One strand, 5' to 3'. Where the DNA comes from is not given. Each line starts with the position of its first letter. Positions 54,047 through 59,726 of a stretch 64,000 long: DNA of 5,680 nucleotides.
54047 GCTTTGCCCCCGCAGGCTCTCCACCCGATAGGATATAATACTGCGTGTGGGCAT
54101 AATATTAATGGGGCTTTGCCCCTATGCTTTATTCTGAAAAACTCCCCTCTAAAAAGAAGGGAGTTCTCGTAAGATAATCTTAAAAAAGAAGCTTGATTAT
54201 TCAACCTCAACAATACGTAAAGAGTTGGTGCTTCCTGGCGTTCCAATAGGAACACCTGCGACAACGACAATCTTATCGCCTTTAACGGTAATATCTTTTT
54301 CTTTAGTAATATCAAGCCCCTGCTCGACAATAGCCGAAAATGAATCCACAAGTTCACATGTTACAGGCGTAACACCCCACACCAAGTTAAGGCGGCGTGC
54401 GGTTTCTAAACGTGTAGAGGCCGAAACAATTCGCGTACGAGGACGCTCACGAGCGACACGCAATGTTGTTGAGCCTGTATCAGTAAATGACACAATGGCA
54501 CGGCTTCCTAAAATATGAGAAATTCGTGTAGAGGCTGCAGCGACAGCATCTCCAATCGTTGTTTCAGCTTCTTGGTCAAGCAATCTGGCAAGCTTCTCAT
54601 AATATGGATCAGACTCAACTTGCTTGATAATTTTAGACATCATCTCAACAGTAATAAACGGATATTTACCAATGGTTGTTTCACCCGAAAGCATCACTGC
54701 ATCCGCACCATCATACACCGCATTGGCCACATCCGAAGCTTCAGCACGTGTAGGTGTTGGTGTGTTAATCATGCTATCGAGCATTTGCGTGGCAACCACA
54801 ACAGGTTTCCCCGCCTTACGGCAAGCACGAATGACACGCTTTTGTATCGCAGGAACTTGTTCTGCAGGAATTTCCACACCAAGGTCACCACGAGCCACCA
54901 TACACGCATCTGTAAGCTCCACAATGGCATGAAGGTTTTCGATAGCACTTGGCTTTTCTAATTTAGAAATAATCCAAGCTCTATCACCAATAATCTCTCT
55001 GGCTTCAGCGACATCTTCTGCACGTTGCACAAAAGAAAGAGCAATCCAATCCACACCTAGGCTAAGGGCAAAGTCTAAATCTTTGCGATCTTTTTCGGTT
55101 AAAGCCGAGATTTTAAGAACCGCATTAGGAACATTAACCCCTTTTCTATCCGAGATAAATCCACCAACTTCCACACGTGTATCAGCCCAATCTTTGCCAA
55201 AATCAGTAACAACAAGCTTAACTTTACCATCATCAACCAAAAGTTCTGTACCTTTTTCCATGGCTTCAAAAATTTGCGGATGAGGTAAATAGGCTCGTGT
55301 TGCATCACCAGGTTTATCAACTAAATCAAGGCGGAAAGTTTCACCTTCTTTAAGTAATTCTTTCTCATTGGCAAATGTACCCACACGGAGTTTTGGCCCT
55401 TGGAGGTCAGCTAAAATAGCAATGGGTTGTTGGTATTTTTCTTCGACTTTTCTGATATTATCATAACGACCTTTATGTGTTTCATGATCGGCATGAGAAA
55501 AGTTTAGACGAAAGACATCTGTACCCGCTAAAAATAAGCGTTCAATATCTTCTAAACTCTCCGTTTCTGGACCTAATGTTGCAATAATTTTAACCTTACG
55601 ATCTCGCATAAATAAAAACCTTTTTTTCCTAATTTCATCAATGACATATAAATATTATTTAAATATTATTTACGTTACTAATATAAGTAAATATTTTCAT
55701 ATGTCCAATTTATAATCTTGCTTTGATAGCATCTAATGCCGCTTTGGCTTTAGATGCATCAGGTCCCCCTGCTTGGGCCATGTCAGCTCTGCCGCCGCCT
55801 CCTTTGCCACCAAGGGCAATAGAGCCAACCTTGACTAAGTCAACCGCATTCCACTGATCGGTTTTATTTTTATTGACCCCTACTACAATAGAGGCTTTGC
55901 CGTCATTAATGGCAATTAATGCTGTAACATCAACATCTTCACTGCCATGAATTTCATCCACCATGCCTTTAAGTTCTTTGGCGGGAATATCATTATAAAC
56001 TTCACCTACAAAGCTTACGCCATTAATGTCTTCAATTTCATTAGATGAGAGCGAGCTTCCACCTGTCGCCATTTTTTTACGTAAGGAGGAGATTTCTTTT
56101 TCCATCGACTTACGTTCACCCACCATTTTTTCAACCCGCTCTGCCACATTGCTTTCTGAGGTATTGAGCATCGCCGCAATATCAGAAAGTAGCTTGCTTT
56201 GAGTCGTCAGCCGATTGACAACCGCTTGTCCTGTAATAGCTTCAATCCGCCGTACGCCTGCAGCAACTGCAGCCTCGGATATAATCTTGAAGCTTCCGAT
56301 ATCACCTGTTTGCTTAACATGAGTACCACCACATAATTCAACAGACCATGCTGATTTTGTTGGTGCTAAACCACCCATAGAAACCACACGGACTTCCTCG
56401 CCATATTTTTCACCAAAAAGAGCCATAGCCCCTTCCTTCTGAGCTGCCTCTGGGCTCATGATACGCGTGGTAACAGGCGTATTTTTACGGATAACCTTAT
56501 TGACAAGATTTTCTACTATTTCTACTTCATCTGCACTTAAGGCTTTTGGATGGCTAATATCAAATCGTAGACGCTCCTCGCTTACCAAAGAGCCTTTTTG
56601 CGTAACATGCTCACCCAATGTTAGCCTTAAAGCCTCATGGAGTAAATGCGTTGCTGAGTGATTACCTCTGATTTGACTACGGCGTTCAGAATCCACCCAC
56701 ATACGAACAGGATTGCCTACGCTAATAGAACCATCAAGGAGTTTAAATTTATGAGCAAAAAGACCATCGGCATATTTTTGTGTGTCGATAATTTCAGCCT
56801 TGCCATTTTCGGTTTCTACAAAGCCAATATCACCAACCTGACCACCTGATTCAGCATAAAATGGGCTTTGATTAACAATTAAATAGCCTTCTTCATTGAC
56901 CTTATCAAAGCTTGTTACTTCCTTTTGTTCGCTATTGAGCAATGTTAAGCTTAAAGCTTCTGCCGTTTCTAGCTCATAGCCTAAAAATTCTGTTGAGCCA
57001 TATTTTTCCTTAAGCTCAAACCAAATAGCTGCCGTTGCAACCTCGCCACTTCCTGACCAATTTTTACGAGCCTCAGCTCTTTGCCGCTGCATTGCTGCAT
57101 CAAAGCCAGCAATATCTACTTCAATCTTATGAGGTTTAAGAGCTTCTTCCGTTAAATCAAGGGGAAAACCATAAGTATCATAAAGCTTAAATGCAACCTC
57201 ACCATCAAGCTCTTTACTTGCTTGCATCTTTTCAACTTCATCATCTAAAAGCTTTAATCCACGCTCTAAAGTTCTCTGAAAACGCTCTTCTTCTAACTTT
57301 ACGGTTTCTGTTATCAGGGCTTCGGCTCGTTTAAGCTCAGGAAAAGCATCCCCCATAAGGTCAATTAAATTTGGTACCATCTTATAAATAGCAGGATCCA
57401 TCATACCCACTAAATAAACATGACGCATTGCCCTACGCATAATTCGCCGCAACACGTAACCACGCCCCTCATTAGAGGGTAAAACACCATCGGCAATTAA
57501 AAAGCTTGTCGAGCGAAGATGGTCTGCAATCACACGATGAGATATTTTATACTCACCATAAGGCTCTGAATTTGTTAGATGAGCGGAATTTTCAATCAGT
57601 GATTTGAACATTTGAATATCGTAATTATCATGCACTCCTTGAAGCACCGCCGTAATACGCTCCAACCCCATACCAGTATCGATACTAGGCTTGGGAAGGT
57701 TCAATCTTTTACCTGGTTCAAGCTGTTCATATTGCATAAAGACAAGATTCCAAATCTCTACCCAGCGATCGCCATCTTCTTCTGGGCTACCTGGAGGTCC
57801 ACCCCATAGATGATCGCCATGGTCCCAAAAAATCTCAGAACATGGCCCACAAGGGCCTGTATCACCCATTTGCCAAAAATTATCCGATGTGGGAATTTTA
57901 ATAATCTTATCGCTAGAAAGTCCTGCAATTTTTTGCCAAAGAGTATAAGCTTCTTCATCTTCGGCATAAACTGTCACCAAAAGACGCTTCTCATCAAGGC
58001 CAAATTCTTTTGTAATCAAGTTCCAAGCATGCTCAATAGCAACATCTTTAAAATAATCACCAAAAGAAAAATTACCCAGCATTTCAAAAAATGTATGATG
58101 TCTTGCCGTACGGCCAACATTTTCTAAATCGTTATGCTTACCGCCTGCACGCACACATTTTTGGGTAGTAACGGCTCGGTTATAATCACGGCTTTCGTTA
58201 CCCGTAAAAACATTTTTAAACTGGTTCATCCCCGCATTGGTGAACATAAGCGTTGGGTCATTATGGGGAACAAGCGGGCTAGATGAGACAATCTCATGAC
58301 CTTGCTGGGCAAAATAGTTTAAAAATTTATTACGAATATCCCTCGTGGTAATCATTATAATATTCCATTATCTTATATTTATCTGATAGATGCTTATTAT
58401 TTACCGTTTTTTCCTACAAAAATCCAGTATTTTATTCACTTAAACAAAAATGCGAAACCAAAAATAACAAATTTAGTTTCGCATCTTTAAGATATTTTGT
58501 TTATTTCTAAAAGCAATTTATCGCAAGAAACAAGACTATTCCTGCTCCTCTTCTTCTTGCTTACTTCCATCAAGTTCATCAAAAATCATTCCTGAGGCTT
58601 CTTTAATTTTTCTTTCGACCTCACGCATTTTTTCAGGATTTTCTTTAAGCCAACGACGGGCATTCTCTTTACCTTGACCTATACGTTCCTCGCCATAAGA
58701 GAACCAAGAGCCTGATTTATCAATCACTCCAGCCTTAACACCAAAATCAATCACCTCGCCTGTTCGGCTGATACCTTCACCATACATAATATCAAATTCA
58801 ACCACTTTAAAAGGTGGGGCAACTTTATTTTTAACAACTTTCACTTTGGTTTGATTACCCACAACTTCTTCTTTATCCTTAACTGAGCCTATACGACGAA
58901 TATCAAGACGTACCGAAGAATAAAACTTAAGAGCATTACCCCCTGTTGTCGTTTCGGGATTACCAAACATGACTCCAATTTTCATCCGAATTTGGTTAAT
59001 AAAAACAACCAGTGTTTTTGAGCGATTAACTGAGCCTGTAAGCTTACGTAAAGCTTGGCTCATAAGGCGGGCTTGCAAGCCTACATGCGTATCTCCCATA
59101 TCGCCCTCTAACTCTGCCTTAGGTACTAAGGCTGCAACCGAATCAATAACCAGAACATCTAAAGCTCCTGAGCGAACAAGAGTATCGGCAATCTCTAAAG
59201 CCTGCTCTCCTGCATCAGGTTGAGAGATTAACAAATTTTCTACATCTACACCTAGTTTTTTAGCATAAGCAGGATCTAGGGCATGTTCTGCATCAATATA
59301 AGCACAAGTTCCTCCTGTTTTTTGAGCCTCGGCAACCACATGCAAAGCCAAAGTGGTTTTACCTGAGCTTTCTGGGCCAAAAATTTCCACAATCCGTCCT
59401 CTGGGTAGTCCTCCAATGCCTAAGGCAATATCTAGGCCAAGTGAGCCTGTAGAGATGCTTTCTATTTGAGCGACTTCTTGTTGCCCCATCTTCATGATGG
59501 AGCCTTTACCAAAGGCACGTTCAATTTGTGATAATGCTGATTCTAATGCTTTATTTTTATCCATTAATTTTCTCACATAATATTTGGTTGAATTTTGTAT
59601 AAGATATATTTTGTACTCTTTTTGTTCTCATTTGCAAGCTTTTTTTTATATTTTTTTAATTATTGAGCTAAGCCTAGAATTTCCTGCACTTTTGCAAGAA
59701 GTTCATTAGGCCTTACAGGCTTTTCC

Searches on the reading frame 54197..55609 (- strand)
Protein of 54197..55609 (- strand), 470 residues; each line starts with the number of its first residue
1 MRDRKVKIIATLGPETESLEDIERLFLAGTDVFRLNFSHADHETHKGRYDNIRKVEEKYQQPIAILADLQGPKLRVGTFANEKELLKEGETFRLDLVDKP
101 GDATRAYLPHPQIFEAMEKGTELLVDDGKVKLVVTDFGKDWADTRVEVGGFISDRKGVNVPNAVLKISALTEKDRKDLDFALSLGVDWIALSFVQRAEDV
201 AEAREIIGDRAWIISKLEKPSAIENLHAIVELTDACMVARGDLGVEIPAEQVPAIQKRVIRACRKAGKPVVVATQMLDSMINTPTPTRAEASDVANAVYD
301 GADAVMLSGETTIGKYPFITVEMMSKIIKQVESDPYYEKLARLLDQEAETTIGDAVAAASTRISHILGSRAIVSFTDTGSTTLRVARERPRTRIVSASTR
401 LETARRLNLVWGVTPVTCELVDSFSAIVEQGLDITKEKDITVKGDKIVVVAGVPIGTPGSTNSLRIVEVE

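Call 10: search_protein_families(library=pfam, proteins=[window:54197-55609:-])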
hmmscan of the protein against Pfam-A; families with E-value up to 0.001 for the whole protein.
window:54197-55609:- (470 aa): 2 families
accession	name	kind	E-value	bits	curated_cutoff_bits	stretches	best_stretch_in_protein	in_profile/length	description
PF00224.27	PK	-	1.6e-111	373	30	1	4-321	2-328/328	Pyruvate kinase, barrel domain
PF02887.21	PK_C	-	4.8e-30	104.4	28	1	354-467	1-114/114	Pyruvate kinase, alpha/beta domain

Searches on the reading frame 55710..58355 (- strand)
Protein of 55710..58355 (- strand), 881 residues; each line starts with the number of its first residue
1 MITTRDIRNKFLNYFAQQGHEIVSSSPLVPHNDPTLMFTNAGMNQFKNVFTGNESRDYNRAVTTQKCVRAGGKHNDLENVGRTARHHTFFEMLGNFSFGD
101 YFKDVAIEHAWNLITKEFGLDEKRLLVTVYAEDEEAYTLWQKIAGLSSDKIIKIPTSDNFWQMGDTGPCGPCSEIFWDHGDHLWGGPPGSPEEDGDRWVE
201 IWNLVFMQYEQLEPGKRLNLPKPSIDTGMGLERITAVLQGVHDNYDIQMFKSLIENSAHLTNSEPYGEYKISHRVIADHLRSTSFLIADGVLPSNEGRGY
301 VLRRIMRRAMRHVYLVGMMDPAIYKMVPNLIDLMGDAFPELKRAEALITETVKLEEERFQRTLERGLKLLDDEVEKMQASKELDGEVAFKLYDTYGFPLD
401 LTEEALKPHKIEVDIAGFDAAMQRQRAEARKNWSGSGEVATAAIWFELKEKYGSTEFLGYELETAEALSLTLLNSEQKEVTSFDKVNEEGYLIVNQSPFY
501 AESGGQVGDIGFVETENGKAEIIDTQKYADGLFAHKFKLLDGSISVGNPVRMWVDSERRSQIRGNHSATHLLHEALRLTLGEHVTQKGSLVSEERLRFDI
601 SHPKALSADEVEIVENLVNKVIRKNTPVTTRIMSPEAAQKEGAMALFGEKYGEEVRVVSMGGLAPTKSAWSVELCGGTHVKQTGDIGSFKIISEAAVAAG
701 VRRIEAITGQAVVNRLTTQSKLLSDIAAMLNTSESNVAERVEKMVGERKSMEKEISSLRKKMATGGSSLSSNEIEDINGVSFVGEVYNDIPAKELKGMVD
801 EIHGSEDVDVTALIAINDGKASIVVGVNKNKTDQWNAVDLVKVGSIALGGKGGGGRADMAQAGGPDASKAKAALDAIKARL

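Call 83: search_protein_families(library=pfam, proteins=[window:55710-58355:-])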
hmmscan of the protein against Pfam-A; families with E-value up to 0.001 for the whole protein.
window:55710-58355:- (881 aa): 3 families
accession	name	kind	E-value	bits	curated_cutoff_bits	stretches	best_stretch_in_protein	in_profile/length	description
PF01411.24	tRNA-synt_2c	-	1.2e-214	714.4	30.3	1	6-558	1-552/552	tRNA synthetases class II (A)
PF07973.19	tRNA_SAD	-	5e-18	65.2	24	1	655-705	1-44/44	Threonyl and Alanyl tRNA synthetase second additional domain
PF02272.25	DHHA1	-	2.1e-12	47.8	25.9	1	784-880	6-99/102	DHHA1 domain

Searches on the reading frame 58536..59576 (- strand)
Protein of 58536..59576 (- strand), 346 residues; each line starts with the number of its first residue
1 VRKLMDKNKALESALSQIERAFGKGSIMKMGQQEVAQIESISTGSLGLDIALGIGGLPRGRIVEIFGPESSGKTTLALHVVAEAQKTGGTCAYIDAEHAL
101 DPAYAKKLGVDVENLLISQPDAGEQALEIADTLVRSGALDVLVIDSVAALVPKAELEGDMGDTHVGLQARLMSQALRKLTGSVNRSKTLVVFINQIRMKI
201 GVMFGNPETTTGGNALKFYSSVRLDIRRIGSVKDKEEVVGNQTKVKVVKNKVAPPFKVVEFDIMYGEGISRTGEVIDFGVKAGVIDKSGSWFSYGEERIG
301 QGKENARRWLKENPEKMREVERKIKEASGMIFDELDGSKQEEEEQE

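Call 83: search_protein_families(library=pfam, proteins=[window:58536-59576:-])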
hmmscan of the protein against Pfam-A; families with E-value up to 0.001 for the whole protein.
window:58536-59576:- (346 aa): 8 families
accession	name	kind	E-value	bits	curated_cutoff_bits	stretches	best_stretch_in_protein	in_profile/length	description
PF00154.27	RecA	-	1.8e-147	490.2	27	1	9-270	1-262/262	recA bacterial DNA recombination protein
PF21096.2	RecA_C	-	8.9e-26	90.2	27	1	273-327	1-55/57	RecA C-terminal domain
PF08423.17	Rad51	-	4.6e-11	42.9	22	1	38-228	5-211/244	Rad51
PF06745.19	ATPase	-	3.9e-08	33.4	26.6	1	42-115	2-77/231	KaiC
PF01637.24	ATPase_2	-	1.1e-05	25.9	33.2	1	61-194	21-117/225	ATPase domain predominantly from Archaea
PF00004.35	AAA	-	2.8e-05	25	21.2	0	65-184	3-97/131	ATPase family associated with various cellular activities (AAA)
PF13191.12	AAA_16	-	0.00017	22.6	32.6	1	58-195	22-140/167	AAA ATPase domain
PF13481.12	AAA_25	-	0.00058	20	27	0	56-151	29-156/195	AAA domain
